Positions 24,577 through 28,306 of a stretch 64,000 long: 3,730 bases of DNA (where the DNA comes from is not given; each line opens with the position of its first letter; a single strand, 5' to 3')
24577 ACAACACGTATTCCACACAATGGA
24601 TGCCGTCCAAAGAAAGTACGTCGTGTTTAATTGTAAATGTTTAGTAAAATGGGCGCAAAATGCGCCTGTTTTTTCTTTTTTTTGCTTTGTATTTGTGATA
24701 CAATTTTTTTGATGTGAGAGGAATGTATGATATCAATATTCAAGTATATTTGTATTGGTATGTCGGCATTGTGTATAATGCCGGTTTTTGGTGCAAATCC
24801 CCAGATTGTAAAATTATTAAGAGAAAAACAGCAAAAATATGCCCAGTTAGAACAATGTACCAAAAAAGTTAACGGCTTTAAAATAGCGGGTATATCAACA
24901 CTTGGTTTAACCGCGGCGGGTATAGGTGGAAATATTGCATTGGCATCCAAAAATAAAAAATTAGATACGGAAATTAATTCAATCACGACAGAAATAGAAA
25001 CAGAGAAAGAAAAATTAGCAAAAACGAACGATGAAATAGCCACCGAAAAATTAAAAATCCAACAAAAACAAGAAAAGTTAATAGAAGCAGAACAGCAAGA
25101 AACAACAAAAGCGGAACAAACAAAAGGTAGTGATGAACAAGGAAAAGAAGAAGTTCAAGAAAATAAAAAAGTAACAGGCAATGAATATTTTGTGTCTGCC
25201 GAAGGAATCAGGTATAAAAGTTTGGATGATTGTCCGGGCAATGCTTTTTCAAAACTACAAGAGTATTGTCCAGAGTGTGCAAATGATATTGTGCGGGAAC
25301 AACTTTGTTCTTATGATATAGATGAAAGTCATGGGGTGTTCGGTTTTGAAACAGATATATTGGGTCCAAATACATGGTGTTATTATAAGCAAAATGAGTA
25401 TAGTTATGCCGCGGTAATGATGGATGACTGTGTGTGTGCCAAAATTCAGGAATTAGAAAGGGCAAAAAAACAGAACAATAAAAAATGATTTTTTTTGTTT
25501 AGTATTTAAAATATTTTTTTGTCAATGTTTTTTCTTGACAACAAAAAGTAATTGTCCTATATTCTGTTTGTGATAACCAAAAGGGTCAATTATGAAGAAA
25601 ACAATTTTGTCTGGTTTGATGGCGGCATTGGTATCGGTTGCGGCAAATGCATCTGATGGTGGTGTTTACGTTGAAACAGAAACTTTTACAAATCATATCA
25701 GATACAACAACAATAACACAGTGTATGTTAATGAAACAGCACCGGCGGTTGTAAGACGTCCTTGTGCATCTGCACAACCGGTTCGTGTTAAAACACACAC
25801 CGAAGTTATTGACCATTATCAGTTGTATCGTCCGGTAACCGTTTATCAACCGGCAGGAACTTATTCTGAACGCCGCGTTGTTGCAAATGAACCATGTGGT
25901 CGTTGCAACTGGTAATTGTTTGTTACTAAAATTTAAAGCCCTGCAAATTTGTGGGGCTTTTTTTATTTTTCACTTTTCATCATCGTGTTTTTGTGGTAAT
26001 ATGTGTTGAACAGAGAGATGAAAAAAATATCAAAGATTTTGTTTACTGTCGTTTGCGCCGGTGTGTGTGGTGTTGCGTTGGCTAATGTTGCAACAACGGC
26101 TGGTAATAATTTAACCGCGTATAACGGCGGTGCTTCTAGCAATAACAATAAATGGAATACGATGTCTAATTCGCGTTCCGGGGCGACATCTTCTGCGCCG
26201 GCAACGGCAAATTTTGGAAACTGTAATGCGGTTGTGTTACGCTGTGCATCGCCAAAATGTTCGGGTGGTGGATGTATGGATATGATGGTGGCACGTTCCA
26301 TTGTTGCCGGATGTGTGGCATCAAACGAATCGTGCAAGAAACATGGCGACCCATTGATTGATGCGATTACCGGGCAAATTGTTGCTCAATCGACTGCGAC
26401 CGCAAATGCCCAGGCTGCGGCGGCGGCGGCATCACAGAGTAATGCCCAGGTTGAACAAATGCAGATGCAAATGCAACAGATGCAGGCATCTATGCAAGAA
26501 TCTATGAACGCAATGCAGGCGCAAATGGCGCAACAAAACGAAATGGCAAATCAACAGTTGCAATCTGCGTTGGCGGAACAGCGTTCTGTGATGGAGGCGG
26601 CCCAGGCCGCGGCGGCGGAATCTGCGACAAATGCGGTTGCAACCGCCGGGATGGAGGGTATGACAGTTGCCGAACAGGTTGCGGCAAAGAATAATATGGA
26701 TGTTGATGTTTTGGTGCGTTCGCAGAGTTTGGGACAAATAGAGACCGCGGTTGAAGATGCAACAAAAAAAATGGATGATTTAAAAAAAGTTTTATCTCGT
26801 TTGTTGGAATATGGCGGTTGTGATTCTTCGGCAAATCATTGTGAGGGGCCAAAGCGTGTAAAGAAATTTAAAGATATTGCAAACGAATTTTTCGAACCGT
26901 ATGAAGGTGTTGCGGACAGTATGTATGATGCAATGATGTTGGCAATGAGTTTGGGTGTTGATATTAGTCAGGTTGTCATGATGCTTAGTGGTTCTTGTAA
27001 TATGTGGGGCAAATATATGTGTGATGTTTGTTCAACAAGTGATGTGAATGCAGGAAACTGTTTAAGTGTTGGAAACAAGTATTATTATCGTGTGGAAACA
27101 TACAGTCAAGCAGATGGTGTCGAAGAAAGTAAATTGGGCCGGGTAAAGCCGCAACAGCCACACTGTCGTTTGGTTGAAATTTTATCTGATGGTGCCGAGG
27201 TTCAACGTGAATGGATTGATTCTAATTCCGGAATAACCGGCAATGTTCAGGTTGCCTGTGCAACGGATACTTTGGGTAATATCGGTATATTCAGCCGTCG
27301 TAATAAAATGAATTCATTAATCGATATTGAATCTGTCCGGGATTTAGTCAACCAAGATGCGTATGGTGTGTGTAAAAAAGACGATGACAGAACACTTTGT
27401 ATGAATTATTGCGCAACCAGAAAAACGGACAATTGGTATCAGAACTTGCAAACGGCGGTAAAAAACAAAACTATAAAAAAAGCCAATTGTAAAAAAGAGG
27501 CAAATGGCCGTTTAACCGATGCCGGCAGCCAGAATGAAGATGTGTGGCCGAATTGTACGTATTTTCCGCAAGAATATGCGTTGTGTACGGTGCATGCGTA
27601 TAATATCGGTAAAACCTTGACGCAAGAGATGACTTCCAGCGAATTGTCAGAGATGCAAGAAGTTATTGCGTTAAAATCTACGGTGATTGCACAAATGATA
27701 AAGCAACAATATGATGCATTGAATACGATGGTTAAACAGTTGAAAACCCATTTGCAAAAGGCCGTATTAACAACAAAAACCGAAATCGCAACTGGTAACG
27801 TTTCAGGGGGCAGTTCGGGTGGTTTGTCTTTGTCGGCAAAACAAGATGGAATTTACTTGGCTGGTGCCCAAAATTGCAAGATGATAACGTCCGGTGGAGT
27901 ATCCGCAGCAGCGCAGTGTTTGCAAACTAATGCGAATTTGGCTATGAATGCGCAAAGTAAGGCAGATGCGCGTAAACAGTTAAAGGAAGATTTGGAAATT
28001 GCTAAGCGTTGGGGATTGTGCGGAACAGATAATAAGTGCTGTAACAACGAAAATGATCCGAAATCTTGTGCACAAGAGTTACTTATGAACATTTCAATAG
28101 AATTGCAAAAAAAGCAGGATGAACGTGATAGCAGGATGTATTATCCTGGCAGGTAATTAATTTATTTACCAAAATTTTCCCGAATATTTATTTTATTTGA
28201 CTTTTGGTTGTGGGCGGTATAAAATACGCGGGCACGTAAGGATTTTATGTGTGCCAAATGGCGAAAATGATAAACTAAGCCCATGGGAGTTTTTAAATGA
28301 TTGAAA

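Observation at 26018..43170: Multigene family of large secreted proteins built on a repeated cysteine motif C-x6-C-(M/L/I)-x3-4-C(G)-x2-(F/Y/M)-x2-C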

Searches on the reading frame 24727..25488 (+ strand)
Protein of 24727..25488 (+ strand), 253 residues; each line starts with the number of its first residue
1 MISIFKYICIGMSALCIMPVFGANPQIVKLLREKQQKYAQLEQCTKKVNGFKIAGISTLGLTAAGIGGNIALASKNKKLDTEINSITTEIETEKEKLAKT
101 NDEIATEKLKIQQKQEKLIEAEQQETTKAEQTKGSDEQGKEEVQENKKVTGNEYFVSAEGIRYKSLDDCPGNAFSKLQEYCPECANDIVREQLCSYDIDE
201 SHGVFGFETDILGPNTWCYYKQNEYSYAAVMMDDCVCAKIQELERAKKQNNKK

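Call 4: search_protein_families(library=pfam, proteins=[window:24727-25488:+], max_evalue=0.1)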
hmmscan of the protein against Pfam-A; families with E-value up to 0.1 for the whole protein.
window:24727-25488:+ (253 aa): 0 families

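Call 24: search_protein_families(library=ncbifam, proteins=[window:24727-25488:+], max_evalue=0.1)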
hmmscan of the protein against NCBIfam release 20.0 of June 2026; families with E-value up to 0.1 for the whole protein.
window:24727-25488:+ (253 aa): 1 family
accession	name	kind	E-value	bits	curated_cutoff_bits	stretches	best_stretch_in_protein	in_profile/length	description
NF004700.0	PRK06036.1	equivalog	0.037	13.1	528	1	40-150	32-138/339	S-methyl-5-thioribose-1-phosphate isomerase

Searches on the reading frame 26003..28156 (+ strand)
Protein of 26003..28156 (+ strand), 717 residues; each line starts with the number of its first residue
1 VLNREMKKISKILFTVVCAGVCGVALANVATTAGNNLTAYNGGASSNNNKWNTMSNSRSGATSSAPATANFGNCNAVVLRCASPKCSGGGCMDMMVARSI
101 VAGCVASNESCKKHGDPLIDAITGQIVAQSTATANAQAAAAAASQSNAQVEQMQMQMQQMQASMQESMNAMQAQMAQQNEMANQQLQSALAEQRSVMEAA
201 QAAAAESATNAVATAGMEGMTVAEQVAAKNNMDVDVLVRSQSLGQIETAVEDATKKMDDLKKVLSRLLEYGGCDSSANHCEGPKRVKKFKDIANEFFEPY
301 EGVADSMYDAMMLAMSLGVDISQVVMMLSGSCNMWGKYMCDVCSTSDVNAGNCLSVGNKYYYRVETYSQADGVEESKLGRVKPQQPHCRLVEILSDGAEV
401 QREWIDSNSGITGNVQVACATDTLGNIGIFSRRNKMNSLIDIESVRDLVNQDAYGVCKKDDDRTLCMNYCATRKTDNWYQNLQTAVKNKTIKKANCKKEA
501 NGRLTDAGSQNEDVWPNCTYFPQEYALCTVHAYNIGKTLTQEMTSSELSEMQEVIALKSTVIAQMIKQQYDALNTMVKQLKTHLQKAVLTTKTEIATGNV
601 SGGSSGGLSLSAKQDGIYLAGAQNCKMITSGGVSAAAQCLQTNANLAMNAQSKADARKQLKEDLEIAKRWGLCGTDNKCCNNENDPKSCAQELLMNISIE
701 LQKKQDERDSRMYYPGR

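Call 4: search_protein_families(library=pfam, proteins=[window:26003-28156:+], max_evalue=0.1)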
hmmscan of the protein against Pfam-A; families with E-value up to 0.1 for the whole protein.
window:26003-28156:+ (717 aa): 1 family
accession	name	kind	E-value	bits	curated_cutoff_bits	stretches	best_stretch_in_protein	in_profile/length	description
PF03153.18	TFIIA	-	0.0031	18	36.2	1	125-242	156-277/415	Transcription factor IIA, alpha/beta subunit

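Call 24: search_protein_families(library=ncbifam, proteins=[window:26003-28156:+], max_evalue=0.1)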
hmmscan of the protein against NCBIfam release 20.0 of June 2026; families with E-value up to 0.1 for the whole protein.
window:26003-28156:+ (717 aa): 0 families
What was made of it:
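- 26018..28156 (+): C: 712-aa secreted protein between rpsK and rpoA. It has one six-Cys module (nt 26222-26335), then a Q/A/M-rich helical stretch and a Cys-rich body. No family hit (calls 4, 24).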
